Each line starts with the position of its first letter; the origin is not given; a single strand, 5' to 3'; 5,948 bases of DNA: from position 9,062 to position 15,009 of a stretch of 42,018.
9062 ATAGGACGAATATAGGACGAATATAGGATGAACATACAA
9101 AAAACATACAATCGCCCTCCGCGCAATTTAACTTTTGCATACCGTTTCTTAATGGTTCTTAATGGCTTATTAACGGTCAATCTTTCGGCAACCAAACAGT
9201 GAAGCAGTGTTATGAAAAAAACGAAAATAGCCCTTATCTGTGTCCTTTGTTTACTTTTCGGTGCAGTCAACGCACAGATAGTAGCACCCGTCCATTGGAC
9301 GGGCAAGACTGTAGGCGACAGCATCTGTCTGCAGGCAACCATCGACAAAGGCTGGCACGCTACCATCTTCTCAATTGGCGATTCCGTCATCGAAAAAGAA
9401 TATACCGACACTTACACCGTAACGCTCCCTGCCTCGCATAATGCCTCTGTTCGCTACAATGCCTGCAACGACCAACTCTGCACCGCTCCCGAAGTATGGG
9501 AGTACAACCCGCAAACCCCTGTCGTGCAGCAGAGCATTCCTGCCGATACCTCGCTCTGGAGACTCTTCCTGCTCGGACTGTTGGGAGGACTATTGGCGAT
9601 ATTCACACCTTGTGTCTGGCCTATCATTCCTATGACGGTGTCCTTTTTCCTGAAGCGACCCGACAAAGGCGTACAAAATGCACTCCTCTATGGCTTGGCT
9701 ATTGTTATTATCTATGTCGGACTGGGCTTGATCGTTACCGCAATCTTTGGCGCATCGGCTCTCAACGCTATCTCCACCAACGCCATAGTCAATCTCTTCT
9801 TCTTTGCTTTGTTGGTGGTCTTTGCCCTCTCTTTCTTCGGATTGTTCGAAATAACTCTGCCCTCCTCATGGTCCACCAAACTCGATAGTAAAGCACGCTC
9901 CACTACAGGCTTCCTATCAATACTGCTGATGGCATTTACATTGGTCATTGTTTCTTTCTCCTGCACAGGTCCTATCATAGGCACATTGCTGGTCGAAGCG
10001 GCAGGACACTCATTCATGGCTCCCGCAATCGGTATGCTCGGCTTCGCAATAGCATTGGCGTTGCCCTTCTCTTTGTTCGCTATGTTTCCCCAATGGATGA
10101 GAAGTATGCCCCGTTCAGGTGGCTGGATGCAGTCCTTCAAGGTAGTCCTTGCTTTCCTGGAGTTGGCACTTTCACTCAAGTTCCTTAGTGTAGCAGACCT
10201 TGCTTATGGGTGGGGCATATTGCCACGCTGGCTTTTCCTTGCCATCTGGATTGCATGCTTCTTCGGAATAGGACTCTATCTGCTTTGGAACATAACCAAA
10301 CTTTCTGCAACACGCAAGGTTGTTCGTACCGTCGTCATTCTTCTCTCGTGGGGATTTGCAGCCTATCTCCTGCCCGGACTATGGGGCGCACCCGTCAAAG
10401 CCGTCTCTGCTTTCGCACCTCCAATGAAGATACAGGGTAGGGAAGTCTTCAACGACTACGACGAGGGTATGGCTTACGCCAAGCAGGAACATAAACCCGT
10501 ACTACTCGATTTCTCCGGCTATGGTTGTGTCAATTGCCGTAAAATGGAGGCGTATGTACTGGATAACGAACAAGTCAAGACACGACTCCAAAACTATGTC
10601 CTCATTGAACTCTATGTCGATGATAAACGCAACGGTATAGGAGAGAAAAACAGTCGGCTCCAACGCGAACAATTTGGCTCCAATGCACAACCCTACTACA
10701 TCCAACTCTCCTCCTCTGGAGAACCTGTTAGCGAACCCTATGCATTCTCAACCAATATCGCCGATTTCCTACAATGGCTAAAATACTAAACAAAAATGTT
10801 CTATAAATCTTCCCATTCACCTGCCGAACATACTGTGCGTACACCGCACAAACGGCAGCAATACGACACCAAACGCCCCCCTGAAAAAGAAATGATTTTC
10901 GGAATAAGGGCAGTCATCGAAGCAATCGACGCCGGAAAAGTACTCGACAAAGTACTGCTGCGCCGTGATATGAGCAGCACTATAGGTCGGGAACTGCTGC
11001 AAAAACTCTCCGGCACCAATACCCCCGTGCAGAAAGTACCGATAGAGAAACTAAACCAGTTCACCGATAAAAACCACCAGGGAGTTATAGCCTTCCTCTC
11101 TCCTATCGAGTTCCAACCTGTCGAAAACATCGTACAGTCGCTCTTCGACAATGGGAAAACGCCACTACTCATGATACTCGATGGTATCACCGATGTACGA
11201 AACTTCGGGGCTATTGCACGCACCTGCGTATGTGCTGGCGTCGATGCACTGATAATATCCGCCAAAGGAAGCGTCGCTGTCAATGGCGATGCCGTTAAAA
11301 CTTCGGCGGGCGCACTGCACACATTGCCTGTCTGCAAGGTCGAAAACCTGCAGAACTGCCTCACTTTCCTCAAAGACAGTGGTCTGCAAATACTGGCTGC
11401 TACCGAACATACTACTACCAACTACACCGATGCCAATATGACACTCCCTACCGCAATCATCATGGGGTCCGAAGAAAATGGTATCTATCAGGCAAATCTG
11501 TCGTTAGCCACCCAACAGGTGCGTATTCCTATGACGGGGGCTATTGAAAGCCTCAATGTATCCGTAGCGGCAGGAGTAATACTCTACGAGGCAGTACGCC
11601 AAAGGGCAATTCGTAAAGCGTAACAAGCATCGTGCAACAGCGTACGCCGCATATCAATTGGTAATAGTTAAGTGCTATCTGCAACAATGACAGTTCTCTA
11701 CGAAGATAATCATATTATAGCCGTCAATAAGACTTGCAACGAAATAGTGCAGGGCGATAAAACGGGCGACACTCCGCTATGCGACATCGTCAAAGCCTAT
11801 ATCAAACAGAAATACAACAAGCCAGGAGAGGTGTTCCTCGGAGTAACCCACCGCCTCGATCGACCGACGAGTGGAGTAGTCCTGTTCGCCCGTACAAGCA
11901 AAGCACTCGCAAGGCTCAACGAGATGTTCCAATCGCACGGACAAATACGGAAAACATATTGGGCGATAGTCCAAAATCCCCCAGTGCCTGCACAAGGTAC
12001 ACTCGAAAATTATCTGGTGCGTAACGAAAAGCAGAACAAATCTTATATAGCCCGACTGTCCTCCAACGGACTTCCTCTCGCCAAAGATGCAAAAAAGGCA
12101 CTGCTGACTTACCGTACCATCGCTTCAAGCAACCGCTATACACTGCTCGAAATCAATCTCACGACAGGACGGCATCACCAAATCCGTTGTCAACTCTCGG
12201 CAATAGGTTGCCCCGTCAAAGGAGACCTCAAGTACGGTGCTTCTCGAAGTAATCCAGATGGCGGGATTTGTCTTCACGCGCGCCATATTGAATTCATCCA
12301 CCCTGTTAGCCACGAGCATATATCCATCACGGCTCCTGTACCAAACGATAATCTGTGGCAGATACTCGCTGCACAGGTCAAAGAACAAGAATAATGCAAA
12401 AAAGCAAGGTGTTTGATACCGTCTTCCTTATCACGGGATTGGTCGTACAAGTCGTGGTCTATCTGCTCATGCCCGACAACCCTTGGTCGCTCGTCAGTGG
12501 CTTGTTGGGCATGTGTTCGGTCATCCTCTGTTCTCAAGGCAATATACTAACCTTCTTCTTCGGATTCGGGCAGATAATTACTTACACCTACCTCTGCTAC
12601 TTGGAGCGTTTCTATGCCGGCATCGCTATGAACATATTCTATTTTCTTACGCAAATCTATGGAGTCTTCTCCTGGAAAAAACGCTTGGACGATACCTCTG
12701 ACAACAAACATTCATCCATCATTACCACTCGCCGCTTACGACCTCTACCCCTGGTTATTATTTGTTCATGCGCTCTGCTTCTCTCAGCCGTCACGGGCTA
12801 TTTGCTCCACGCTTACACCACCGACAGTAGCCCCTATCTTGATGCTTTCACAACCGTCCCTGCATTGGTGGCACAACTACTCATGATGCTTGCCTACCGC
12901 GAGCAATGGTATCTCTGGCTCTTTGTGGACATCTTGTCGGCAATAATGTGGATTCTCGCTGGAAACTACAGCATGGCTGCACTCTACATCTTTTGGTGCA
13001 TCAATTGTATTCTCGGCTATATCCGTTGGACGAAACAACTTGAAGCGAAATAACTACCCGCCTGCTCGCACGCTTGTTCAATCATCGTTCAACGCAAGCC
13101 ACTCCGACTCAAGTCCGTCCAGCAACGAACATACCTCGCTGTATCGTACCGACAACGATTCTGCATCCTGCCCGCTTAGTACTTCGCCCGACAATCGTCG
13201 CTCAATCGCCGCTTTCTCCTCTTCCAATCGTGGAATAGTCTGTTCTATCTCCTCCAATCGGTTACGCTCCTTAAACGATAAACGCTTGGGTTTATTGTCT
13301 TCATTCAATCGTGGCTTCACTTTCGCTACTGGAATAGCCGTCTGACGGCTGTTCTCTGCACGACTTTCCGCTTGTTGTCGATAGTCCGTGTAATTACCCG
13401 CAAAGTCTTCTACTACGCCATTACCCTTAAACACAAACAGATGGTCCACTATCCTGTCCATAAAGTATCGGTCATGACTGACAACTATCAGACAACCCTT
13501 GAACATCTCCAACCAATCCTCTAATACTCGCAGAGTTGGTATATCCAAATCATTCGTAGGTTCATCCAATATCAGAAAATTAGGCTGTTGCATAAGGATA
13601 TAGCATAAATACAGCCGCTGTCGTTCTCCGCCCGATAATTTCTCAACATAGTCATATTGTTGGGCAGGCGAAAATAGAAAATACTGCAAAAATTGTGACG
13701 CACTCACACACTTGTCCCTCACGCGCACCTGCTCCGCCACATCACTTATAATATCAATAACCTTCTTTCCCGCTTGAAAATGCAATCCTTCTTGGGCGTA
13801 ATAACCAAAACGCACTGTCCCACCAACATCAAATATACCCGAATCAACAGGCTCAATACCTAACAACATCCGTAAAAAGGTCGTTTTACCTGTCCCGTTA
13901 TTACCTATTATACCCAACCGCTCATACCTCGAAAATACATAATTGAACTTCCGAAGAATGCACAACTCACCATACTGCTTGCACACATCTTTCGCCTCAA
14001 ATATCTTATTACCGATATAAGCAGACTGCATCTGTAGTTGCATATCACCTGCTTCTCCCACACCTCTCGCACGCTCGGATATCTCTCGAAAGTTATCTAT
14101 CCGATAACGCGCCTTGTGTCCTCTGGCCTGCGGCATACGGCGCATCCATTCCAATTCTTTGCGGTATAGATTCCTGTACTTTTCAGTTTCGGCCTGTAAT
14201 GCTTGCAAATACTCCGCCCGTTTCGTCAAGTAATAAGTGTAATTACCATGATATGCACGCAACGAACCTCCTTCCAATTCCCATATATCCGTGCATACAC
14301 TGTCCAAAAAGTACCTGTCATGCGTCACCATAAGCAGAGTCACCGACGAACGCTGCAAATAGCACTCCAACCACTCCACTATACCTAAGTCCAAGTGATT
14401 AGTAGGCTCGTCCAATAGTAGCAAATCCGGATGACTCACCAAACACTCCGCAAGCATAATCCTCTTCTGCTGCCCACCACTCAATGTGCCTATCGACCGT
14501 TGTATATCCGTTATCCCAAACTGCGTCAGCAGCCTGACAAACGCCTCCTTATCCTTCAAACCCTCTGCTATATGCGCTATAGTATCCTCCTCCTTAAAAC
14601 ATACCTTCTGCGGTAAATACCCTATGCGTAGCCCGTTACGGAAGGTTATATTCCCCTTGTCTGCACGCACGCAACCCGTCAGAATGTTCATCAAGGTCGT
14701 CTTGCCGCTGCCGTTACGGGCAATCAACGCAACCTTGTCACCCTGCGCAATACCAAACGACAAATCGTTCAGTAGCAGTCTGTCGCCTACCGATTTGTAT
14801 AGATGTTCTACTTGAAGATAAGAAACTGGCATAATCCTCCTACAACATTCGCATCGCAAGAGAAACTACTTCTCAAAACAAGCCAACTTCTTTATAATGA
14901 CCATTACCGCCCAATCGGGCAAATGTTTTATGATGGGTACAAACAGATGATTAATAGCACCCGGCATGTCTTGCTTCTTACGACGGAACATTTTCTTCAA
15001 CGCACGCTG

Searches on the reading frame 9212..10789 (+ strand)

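Call 5: search_protein_families(library=pfam, proteins=[window:9212-10789:+], max_evalue=0.001)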
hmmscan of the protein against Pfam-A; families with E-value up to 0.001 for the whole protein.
window:9212-10789:+ (525 aa): 3 families
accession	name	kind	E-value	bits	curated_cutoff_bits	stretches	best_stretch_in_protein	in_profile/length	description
PF02683.22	DsbD_TM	-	3.4e-23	82.6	27.1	1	119-325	5-215/219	Cytochrome C biogenesis protein transmembrane domain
PF13899.12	Thioredoxin_7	-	7.9e-11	42.4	27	1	414-476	4-67/83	Thioredoxin-like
PF13098.12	Thioredoxin_2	-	3.7e-06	27.6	27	1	423-501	1-84/104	Thioredoxin-like domain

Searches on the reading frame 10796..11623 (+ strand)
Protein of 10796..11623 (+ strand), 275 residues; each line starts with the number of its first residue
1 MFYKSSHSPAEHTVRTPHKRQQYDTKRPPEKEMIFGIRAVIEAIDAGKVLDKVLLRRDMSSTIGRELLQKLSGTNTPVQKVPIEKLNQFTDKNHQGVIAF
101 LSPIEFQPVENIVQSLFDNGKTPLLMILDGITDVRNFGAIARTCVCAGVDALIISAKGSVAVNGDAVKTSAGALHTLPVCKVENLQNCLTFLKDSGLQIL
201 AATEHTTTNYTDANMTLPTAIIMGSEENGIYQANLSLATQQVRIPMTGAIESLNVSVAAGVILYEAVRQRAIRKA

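Call 5: search_protein_families(library=pfam, proteins=[window:10796-11623:+], max_evalue=0.001)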
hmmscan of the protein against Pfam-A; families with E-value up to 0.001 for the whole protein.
window:10796-11623:+ (275 aa): 2 families
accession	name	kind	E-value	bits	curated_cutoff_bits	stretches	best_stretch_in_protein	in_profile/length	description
PF00588.24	SpoU_methylase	-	1.8e-39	135.6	29.7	1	124-264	2-142/142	SpoU rRNA Methylase family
PF08032.17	SpoU_sub_bind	-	2.5e-13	50.6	22.8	1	33-106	1-75/76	RNA 2'-O ribose methyltransferase substrate binding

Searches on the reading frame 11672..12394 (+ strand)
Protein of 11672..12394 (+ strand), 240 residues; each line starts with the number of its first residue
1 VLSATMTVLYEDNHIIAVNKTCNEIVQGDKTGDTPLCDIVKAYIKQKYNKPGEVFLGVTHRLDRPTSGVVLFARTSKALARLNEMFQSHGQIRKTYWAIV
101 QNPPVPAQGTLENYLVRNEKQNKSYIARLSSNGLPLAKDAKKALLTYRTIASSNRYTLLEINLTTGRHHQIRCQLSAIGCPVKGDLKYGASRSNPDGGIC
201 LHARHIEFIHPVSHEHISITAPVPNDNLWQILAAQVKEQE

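Call 5: search_protein_families(library=pfam, proteins=[window:11672-12394:+], max_evalue=0.001)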
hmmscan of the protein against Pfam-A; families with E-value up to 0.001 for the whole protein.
window:11672-12394:+ (240 aa): 1 family
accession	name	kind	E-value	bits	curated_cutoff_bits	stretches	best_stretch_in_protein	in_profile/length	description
PF00849.27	PseudoU_synth_2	-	3.1e-31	109.1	26.8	1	14-177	1-152/152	RNA pseudouridylate synthase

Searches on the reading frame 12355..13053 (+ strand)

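Call 5: search_protein_families(library=pfam, proteins=[window:12355-13053:+], max_evalue=0.001)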
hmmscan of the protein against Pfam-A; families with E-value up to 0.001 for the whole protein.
window:12355-13053:+ (232 aa): 1 family
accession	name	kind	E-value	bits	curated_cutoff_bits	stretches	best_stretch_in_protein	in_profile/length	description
PF04973.17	NMN_transporter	-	8.4e-45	153.3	27.3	1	43-227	2-175/175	Nicotinamide mononucleotide transporter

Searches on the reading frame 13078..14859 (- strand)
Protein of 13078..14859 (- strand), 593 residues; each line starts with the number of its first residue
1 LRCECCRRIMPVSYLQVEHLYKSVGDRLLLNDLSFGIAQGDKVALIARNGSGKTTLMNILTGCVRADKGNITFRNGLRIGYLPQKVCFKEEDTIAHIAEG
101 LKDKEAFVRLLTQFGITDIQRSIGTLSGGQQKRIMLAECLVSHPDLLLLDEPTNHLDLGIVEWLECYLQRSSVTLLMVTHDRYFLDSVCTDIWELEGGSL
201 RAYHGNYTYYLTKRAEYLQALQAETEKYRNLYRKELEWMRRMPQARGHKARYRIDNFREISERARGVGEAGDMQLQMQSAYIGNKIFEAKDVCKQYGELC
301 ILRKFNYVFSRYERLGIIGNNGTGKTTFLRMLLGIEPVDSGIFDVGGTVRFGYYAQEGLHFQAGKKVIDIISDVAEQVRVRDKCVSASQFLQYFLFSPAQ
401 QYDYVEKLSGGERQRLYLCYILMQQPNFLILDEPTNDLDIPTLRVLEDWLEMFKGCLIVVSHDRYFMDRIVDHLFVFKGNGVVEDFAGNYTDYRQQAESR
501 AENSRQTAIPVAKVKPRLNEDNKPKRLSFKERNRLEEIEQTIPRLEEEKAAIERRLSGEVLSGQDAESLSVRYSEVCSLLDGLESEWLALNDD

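Call 6: search_protein_families(library=pfam, proteins=[window:13078-14859:-], max_evalue=0.001)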
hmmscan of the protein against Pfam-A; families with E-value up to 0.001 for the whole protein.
window:13078-14859:- (593 aa): 8 families
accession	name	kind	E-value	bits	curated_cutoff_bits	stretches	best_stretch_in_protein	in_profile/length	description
PF00005.33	ABC_tran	-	1.4e-47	162.2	25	2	30-154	1-137/137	ABC transporter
PF13304.12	AAA_21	-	5.1e-15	56.8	27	0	356-468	195-304/304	AAA domain, putative AbiEii toxin, Type IV TA system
PF16326.10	ABC_tran_CTD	-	1.7e-11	44.6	32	1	526-591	1-68/69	ABC transporter C-terminal domain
PF12848.13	ABC_tran_Xtn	-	2.5e-11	43.9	25.9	1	193-260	1-70/85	ABC transporter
PF02463.25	SMC_N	-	4.4e-07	30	40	0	103-186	119-203/220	RecF/RecN/SMC N terminal domain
PF13401.12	AAA_22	-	3.6e-05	24.5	27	0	317-454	10-109/130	AAA domain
PF13555.12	AAA_29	-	0.00061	19.9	27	0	39-57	21-39/61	P-loop containing region of AAA domain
PF03205.20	MobB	-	0.00085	19.7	26.6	0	43-68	2-27/133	Molybdopterin guanine dinucleotide synthesis protein B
